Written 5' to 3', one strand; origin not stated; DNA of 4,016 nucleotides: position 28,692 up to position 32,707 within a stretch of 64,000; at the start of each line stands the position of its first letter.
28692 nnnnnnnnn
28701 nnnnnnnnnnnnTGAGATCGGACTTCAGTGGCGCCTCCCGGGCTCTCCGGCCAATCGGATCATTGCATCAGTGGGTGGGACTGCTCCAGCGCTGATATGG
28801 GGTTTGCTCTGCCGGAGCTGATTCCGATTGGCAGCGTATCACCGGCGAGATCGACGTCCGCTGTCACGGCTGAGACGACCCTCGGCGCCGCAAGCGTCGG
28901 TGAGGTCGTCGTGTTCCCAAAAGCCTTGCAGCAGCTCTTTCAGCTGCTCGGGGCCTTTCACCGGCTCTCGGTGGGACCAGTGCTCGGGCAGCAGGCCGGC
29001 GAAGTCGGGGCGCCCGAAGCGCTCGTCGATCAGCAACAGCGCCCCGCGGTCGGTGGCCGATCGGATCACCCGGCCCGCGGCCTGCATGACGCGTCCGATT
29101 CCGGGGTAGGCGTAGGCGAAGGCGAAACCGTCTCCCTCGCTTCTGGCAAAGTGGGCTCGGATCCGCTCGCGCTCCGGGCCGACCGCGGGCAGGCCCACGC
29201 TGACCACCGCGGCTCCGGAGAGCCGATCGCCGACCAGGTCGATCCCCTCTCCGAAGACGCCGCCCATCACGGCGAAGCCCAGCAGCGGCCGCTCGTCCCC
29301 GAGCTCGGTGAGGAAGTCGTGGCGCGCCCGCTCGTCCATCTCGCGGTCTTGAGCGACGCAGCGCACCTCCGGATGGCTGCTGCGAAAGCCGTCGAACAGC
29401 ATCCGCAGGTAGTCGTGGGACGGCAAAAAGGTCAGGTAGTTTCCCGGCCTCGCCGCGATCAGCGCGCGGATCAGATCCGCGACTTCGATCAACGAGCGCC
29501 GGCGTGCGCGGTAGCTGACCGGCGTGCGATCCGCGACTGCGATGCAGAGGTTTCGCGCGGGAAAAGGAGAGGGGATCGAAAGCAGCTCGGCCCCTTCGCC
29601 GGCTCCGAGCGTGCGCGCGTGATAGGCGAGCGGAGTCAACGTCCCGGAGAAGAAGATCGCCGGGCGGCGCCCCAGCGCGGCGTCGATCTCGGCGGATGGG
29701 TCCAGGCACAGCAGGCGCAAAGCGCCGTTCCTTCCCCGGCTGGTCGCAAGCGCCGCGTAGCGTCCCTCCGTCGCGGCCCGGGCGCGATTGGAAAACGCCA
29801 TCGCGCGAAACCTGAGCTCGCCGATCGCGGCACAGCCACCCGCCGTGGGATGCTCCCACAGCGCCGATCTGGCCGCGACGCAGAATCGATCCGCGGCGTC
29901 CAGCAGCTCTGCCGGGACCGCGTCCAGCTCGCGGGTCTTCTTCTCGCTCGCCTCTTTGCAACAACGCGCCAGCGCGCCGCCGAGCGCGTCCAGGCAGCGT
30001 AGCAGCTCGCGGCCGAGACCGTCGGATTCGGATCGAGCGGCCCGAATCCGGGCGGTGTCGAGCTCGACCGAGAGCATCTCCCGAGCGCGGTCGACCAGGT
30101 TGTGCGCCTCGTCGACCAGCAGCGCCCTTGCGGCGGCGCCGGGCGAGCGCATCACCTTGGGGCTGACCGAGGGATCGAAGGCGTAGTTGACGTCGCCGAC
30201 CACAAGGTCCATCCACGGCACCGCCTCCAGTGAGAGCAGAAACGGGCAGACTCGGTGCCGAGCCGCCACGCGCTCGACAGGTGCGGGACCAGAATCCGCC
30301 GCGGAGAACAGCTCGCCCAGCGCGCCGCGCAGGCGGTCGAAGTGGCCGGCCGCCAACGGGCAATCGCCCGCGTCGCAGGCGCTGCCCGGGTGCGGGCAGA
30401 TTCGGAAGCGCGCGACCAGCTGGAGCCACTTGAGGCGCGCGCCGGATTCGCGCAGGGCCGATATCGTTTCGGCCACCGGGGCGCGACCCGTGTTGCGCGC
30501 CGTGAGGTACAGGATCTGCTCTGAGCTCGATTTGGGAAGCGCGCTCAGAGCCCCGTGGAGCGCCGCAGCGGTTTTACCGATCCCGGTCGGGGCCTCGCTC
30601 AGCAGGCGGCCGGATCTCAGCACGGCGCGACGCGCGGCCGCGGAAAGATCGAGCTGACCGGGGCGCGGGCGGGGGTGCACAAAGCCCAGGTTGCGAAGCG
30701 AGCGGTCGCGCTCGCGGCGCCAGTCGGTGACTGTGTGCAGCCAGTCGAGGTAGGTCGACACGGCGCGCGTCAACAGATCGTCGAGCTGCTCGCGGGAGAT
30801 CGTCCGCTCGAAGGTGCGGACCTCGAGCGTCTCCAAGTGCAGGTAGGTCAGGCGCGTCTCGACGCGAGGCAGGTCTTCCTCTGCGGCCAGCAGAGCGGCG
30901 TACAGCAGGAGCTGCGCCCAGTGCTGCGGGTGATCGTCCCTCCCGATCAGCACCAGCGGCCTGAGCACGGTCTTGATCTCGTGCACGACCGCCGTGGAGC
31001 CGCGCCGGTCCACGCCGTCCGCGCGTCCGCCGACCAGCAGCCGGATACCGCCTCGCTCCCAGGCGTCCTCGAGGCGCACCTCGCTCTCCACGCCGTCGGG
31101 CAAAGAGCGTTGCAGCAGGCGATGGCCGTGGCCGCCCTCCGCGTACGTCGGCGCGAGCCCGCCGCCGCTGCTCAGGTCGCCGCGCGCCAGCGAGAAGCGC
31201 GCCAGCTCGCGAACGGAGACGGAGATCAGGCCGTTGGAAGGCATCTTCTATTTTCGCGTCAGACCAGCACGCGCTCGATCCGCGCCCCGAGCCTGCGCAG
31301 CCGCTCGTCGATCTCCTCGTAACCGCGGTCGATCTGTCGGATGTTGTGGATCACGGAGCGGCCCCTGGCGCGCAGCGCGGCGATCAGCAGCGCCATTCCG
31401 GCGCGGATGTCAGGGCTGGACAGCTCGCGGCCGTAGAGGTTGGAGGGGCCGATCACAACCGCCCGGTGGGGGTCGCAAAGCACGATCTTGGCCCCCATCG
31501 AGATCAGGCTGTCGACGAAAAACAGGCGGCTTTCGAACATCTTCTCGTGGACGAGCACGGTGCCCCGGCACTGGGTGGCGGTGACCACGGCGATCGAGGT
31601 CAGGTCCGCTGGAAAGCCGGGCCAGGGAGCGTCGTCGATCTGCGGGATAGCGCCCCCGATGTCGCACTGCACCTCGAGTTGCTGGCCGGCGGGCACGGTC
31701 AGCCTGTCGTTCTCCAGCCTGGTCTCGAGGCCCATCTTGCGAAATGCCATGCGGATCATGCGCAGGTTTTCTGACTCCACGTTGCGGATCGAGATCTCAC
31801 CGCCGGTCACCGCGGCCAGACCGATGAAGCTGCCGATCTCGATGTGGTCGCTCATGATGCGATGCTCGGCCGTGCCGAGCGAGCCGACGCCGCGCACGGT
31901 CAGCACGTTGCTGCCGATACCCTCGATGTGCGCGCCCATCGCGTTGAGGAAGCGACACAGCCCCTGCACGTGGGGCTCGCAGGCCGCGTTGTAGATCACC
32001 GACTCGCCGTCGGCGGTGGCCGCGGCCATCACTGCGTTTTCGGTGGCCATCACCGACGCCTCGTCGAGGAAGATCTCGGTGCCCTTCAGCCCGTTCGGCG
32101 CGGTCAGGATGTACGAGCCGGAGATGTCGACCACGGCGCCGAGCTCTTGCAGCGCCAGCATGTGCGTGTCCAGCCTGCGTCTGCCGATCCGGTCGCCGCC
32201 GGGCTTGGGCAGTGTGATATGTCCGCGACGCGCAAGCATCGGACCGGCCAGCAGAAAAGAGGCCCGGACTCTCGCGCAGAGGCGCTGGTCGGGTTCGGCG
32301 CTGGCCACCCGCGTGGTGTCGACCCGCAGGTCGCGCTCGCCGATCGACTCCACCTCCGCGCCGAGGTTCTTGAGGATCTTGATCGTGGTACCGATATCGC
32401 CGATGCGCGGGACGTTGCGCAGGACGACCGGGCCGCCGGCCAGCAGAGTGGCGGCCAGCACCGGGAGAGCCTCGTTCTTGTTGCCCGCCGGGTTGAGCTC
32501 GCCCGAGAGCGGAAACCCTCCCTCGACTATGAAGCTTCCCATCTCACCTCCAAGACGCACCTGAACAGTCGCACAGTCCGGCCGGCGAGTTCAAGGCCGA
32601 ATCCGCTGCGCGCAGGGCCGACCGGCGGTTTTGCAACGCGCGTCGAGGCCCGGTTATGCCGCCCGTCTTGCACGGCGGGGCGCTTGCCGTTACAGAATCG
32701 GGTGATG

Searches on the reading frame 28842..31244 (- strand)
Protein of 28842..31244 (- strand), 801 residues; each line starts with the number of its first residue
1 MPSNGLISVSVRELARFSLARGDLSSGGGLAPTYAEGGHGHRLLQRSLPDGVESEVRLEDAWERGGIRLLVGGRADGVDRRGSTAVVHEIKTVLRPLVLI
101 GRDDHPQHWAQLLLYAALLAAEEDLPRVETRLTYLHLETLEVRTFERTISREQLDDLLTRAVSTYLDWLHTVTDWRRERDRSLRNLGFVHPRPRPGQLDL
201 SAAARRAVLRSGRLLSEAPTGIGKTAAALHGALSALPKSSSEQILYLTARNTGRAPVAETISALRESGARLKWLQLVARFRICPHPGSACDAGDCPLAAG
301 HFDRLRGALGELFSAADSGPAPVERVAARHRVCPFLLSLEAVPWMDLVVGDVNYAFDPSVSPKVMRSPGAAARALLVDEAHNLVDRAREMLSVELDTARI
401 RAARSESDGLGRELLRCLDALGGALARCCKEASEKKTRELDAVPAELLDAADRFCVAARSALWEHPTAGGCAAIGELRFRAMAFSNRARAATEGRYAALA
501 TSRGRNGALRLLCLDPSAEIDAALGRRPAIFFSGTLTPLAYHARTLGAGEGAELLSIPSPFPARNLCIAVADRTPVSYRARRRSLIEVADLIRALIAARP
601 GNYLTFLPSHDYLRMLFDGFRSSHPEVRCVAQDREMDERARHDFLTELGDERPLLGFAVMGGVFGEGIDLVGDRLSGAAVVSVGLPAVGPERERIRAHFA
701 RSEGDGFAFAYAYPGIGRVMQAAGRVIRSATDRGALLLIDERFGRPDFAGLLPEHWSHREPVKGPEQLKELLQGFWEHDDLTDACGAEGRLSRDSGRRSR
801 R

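Call 87: search_protein_families(library=pfam, proteins=[window:28842-31244:-], max_evalue=0.01)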
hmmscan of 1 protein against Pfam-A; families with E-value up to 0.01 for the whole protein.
window:28842-31244:- (801 aa): 5 families
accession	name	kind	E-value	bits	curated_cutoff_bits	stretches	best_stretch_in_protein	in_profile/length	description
PF13307.12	Helicase_C_2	-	4.5e-31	108.6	25.3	1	593-758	2-169/170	Helicase C-terminal domain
PF06777.17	HBB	-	2e-08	34.6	30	1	493-572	106-182/190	Helical and beta-bridge domain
PF06733.21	DEAD_2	-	7.3e-07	29.4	21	1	326-398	99-170/172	DEAD_2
PF12705.13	PDDEXK_1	-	2.7e-05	24.7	22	1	54-164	115-220/247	PD-(D/E)XK nuclease superfamily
PF00270.35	DEAD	-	0.00022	21.4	26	1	206-248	9-52/167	DEAD/DEAH box helicase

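Call 88: search_protein_families(library=padloc, proteins=[window:28842-31244:-], max_evalue=0.001)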
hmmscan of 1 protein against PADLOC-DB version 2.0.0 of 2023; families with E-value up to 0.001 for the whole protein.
window:28842-31244:- (801 aa): 2 families
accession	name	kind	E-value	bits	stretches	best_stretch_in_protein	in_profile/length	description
PDLC01439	typeIV_DinG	-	7.4e-94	313.4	1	190-762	14-561/575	CAS-IV-A; associated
PDLC01729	typeIV_DinG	-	9.4e-06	22.6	0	718-747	592-621/666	Csf4_0_IVA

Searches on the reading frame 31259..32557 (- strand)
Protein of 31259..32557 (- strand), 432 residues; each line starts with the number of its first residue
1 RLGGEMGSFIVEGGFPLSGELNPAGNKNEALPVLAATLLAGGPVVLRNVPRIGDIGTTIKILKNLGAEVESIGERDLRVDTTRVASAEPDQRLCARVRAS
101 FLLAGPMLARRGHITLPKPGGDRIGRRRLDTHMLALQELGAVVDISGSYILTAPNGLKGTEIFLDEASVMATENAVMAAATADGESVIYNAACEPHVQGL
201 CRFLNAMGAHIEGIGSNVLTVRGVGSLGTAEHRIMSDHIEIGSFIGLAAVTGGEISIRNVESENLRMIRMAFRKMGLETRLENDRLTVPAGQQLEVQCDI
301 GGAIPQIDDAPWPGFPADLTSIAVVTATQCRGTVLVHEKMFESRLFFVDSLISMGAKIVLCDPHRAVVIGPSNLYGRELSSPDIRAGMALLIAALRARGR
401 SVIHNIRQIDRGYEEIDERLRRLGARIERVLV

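Call 83: find_related_loci(query=window:31259-32557:-, collection=genome_contigs, flank=10000)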
Query window:31259-32557:- (432 aa) in genome_contigs; peptide patterns used: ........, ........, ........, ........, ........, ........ (x = any residue, [..] = any of these).
599 stretches matched a pattern (row limit reached: there are more); 563 encode a relative of the query (tblastn E <= 1e-3); the best 80 are kept; 80 distinct loci.
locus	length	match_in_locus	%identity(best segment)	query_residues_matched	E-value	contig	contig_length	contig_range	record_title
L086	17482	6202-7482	96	6-432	0e+0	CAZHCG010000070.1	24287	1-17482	MAG TPA_asm: uncultured Myxococcales bacterium isolate binchicken_co17_433 genome assembly, contig: NODE_5386_length_242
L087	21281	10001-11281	77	6-432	0e+0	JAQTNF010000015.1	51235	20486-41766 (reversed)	MAG: Deltaproteobacteria bacterium isolate STA_58 NODE_1262_length_51235_cov_4.284613_Sandtown_A, whole genome shotgun s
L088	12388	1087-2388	74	3-432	0e+0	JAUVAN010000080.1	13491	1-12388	MAG: Deltaproteobacteria bacterium isolate CSMAG_220 CSMAG_220_k127_10954884_length_13491_cov_11.5894, whole genome shot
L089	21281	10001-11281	73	6-432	0e+0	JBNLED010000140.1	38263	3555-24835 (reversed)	MAG: Polyangia bacterium isolate C1C2.bin.34.orig k141_1611482, whole genome shotgun sequence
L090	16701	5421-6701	74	6-432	0e+0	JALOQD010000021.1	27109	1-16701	MAG: Myxococcota bacterium isolate Prado146 scaffold_1637, whole genome shotgun sequence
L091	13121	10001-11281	73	6-432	0e+0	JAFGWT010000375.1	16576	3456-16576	MAG: Deltaproteobacteria bacterium isolate ZodW_Metabat.284 k87_16313604, whole genome shotgun sequence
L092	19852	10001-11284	72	5-432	0e+0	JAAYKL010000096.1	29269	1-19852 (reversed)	MAG: Myxococcales bacterium isolate AS10tlH2TH_424 200508_AS10, whole genome shotgun sequence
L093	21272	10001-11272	63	4-428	2e-171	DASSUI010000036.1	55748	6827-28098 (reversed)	MAG TPA_asm: Gaiellaceae bacterium isolate SMAG_U563 k141_579573, whole genome shotgun sequence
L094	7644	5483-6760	62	4-430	4e-171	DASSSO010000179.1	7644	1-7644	MAG TPA_asm: Gaiellaceae bacterium isolate SMAG_U517 k141_444089, whole genome shotgun sequence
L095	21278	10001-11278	62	4-430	2e-170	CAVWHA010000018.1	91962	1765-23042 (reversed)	MAG: uncultured Actinomycetes bacterium isolate MFD09206.bin.2.167 genome assembly, contig: contig_5610, whole genome sh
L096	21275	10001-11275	62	4-429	2e-170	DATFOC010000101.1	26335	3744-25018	MAG TPA_asm: Gaiellaceae bacterium isolate SMAG_U9267 k141_95347, whole genome shotgun sequence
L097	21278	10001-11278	62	6-430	1e-170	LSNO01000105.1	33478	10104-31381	MAG: SAR324 cluster bacterium SAR324-CTD7B Contig164545, whole genome shotgun sequence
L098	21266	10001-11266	63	8-430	4e-170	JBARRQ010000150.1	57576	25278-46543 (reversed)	MAG: Gaiellaceae bacterium isolate MFD13499_ilm_asm_bin25 k127_482335, whole genome shotgun sequence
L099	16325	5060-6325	61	8-430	1e-169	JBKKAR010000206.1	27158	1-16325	MAG: Gaiellaceae bacterium isolate swi_bin.307 S1Ck127_8289579_flag_0_multi_54.9800_len_27158, whole genome shotgun sequ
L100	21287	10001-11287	61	2-430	3e-169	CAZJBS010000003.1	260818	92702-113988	MAG TPA_asm: uncultured Bacteroidota bacterium isolate binchicken_co16_299 genome assembly, contig: NODE_30_length_26081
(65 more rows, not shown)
